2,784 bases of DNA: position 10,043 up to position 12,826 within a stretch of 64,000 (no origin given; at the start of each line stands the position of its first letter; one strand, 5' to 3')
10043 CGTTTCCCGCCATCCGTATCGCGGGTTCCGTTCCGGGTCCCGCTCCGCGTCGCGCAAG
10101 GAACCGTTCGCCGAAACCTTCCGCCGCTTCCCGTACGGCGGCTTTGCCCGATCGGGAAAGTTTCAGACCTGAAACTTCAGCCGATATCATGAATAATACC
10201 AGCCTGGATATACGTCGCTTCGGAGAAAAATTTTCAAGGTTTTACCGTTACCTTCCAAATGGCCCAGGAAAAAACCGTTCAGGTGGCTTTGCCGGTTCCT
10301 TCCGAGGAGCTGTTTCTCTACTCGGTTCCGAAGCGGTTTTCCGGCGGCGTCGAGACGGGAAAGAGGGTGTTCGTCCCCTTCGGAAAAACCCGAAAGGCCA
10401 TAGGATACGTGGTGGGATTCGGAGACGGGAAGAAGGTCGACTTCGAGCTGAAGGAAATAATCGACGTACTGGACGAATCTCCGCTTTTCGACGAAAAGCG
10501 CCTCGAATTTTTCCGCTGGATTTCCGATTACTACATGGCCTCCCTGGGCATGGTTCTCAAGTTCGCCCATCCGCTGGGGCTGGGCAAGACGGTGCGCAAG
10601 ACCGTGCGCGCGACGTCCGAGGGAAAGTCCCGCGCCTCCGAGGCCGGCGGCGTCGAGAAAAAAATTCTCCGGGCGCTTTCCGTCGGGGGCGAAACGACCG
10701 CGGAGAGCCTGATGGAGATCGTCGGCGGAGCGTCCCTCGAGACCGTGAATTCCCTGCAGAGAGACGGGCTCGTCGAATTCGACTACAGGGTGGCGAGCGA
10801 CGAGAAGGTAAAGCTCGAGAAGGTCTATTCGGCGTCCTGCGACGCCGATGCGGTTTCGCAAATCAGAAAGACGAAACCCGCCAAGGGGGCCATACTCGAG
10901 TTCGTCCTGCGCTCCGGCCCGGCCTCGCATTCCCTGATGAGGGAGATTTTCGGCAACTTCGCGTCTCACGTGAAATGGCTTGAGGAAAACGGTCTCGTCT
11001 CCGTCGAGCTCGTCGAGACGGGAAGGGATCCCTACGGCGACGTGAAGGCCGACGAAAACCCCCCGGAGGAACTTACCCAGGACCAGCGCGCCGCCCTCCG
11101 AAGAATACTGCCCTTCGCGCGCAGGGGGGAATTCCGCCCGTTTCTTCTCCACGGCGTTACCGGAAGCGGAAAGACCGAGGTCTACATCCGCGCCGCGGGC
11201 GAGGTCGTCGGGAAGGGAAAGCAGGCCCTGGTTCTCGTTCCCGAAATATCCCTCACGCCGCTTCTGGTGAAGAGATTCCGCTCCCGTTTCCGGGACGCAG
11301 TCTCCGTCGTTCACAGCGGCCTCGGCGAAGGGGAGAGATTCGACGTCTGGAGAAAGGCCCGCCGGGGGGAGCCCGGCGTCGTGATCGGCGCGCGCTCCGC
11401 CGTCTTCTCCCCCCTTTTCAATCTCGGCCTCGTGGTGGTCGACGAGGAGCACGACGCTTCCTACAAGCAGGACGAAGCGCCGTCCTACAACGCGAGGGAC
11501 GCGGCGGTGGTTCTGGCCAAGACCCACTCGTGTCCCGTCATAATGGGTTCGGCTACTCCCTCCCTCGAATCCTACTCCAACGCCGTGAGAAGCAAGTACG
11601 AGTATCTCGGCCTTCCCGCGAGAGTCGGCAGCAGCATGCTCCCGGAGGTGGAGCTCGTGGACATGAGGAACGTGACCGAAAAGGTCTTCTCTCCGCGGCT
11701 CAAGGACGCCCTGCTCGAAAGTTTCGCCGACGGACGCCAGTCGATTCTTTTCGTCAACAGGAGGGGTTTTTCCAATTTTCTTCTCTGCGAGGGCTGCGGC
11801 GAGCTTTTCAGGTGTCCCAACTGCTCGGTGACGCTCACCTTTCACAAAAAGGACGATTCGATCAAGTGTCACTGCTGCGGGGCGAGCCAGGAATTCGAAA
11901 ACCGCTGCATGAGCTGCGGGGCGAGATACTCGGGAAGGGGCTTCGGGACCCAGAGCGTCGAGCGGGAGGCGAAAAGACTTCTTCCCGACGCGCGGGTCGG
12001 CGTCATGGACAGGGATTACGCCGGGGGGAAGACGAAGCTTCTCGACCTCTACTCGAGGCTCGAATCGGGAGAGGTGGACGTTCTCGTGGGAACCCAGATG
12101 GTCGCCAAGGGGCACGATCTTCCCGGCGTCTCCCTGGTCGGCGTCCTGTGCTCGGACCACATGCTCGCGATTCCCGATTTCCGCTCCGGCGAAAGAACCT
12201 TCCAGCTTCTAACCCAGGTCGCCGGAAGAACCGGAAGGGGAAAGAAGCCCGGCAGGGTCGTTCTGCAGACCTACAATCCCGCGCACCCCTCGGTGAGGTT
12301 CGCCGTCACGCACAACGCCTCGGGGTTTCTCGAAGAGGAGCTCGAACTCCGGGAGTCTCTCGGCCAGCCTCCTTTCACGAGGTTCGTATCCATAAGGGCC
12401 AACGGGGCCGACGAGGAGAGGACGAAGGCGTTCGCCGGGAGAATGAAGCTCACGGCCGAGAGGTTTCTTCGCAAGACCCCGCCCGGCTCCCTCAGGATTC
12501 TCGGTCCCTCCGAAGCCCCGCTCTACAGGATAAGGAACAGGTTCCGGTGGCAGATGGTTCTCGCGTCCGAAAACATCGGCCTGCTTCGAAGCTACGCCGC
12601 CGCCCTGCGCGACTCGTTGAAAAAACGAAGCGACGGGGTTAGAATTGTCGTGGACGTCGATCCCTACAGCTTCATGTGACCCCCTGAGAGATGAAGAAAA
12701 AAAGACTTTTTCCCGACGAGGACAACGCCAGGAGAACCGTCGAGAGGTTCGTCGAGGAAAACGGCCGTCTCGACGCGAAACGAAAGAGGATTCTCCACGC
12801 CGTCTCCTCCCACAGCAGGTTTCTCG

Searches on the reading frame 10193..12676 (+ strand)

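Call 49: search_protein_families(library=pfam, proteins=[window:10193-12676:+], max_evalue=0.001)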
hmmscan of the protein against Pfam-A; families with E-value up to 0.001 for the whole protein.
window:10193-12676:+ (828 aa): 6 families
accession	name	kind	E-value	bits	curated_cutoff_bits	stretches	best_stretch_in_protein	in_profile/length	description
PF17764.6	PriA_3primeBD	-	3.1e-25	88.3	22.7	1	30-127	1-96/96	3'DNA-binding domain (3'BD)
PF18074.6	PriA_C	-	7e-21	75.3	26.9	1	727-824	1-95/95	Primosomal protein N C-terminal domain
PF00270.35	DEAD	-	2.7e-17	63.4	26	1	295-460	1-163/167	DEAD/DEAH box helicase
PF04851.21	ResIII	-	1.3e-11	45.1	22.5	1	293-457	3-163/164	Type III restriction enzyme, res subunit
PF18319.7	Zn_ribbon_PriA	-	3.8e-09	36.8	26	1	541-566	1-26/27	PriA DNA helicase Cys-rich region (CRR) domain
PF00271.37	Helicase_C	-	4.7e-07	30.5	23.5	1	619-683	57-109/110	Helicase conserved C-terminal domain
